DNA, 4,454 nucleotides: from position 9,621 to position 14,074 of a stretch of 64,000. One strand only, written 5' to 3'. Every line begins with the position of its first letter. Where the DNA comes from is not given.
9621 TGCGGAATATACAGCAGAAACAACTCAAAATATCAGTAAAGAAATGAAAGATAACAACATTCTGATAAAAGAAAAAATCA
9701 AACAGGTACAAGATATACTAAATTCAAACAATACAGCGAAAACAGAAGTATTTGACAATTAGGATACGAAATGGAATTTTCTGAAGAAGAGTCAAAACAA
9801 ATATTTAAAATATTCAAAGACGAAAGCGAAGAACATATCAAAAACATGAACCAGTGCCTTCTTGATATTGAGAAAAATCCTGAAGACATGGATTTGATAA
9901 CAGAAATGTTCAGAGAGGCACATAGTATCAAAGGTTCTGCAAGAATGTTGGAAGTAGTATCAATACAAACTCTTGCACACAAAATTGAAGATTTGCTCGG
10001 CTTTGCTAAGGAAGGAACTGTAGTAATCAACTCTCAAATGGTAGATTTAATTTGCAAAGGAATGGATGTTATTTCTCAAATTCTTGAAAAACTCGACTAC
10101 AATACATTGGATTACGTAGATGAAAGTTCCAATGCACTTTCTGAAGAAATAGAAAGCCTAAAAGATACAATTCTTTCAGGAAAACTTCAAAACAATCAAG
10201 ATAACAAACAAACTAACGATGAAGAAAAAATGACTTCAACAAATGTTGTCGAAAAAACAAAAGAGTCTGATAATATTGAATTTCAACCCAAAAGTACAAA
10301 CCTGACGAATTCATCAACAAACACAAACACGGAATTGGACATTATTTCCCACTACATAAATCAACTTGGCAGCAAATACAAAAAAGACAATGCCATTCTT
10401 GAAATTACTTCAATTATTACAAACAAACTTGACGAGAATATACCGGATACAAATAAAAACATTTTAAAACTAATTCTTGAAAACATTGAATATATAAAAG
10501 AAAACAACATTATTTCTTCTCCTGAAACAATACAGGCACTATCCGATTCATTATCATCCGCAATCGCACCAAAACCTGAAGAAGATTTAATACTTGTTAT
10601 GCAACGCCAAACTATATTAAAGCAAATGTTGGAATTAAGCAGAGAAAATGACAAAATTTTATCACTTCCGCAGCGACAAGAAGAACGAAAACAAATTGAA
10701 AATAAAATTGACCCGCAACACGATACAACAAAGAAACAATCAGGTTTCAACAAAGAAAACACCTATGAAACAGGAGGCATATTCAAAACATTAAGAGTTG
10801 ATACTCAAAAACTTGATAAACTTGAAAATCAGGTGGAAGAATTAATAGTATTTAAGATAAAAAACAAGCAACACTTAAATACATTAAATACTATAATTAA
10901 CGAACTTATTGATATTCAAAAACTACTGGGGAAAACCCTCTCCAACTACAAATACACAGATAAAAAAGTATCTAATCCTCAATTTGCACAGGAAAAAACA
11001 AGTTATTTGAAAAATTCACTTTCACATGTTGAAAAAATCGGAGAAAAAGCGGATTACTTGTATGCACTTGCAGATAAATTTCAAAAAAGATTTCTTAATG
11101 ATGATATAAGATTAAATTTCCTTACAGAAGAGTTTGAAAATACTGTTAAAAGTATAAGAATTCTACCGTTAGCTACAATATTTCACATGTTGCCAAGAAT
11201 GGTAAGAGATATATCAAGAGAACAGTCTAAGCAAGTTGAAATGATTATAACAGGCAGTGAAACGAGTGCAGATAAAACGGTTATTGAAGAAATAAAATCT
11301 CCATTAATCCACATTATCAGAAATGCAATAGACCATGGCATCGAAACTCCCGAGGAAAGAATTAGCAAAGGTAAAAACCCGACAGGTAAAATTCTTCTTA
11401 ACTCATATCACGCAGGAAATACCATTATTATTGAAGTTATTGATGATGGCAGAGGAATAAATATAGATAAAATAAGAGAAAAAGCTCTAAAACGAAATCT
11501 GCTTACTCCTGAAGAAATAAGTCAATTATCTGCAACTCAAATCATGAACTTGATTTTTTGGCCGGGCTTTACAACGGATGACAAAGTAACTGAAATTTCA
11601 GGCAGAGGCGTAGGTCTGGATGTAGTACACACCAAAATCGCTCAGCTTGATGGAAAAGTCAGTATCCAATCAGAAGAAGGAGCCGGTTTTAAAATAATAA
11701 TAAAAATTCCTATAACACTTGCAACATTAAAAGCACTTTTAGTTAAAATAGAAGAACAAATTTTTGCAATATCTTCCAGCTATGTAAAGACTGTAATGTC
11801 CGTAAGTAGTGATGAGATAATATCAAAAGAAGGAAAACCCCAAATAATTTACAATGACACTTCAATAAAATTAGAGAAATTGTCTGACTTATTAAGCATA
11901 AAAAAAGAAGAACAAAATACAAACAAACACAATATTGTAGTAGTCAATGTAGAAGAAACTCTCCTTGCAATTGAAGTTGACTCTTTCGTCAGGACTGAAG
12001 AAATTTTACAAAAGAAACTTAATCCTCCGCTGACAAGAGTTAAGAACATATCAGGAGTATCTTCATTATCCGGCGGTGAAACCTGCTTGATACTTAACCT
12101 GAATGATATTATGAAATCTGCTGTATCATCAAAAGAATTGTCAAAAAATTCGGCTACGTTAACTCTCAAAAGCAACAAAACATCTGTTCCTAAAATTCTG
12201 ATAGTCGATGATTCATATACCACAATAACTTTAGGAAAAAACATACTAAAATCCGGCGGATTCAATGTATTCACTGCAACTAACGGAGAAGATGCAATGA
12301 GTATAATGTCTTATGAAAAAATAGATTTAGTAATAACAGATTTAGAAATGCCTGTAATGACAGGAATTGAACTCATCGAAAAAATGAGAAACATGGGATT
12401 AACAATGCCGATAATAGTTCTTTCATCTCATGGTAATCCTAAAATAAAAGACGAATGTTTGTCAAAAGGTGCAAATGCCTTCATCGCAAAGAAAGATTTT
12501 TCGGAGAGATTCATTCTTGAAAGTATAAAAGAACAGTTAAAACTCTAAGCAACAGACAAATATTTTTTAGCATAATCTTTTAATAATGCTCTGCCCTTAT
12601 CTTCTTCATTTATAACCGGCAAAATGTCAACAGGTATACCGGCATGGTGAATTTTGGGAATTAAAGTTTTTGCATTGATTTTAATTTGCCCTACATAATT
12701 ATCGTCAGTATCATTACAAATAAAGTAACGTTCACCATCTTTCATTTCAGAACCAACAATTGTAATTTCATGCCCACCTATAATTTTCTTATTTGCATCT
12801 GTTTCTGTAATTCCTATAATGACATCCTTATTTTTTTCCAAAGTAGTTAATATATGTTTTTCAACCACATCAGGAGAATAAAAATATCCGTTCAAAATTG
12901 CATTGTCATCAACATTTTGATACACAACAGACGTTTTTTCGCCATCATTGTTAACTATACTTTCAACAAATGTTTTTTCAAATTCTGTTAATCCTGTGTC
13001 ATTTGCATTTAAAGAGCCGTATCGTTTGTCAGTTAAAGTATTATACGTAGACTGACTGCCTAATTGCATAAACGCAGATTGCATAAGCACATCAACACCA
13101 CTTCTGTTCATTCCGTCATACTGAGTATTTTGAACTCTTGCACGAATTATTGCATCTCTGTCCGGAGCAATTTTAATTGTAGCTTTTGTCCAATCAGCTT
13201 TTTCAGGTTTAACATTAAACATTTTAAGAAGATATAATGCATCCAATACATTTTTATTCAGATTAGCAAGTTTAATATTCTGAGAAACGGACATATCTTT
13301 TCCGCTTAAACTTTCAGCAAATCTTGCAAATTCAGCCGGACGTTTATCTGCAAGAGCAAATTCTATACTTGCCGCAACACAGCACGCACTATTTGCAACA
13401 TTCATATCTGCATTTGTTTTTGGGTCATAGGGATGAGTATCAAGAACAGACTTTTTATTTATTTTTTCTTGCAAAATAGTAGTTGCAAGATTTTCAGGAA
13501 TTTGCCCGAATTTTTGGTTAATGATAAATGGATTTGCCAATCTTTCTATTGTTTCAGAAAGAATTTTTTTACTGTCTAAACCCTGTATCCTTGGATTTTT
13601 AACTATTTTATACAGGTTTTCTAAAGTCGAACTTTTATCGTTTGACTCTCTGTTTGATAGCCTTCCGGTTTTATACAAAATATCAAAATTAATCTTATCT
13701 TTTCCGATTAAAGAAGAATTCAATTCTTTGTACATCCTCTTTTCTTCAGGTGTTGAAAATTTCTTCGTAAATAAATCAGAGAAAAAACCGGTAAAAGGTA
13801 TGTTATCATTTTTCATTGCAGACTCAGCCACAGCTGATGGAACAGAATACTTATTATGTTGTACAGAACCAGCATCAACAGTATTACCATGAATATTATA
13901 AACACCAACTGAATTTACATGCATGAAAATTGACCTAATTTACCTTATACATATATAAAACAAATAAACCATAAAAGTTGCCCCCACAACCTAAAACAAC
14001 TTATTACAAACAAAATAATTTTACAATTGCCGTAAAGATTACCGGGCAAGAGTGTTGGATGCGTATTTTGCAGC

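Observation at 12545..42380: Recurrent N-terminal tag M-x-[IV]-x-x-[IV]-N ... F-x-G on at least nine unrelated, Sec-signal-less proteins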

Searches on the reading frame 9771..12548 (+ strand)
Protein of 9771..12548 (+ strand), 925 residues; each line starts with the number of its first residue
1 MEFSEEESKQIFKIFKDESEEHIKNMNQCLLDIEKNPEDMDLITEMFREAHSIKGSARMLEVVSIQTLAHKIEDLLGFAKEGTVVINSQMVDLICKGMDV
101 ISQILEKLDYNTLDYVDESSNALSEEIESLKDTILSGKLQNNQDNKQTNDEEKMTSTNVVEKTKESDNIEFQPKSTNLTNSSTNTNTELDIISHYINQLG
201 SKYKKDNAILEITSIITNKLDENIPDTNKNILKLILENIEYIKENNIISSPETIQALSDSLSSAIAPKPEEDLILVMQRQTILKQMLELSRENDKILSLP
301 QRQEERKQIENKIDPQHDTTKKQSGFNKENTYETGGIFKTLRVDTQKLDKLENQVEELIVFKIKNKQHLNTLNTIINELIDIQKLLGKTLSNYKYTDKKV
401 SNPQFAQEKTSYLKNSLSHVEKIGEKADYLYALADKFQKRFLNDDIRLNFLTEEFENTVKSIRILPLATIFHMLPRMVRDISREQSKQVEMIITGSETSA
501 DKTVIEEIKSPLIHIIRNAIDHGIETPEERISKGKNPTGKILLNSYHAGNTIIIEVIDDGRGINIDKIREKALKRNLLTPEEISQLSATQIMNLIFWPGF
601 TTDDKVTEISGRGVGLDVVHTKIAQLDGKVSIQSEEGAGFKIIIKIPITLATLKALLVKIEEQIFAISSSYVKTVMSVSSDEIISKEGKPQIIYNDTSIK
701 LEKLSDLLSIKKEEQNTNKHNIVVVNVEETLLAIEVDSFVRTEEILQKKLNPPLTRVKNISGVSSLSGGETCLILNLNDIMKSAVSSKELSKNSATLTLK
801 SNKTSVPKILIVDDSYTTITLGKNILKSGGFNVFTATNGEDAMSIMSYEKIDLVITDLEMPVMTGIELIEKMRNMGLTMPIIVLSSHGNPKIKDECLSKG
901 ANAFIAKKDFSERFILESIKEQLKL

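Call 93: search_protein_families(library=pfam, proteins=[window:9771-12548:+], max_evalue=0.001)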
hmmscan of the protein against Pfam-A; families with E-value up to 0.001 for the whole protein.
window:9771-12548:+ (925 aa): 5 families
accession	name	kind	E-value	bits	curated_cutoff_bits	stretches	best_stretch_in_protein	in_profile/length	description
PF00072.30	Response_reg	-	7.5e-26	90.9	30.2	1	809-908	1-100/111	Response regulator receiver domain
PF01584.24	CheW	-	5.4e-17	62.2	23.5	1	655-783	2-136/138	CheW-like domain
PF02518.31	HATPase_c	-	1.7e-16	61.1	26.4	1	511-648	5-109/111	Histidine kinase-, DNA gyrase B-, and HSP90-like ATPase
PF01627.28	Hpt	-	3.3e-16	59.7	24.6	1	11-100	2-80/84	Hpt domain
PF02895.20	H-kinase_dim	-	0.00033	21.5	23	0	339-388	2-56/68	Signal transducing histidine kinase, homodimeric domain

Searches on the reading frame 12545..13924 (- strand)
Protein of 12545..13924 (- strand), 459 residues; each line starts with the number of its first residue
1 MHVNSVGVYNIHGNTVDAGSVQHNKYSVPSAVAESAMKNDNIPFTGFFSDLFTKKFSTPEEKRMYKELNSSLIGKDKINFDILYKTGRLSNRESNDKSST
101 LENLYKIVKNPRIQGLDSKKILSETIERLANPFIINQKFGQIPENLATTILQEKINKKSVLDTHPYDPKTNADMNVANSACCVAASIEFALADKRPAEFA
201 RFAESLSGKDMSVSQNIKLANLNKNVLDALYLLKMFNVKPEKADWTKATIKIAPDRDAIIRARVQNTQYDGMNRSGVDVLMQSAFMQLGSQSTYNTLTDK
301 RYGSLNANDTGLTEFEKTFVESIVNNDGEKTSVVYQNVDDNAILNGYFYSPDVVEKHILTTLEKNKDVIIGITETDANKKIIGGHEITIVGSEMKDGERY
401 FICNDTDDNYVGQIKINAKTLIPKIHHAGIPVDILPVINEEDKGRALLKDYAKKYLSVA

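Call 4: search_protein_families(library=pfam, proteins=[window:12545-13924:-], max_evalue=0.01)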
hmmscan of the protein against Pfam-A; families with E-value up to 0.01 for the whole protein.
window:12545-13924:- (459 aa): 0 families

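Call 7: search_protein_families(library=ncbifam, proteins=[window:12545-13924:-], max_evalue=0.1)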
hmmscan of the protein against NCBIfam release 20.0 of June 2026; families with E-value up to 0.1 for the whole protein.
window:12545-13924:- (459 aa): 1 family
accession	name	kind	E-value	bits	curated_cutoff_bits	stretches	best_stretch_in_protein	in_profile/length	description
NF001626.0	PRK00411.1-5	equivalog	0.00065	18.6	417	1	271-356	255-338/374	ORC1-type DNA replication protein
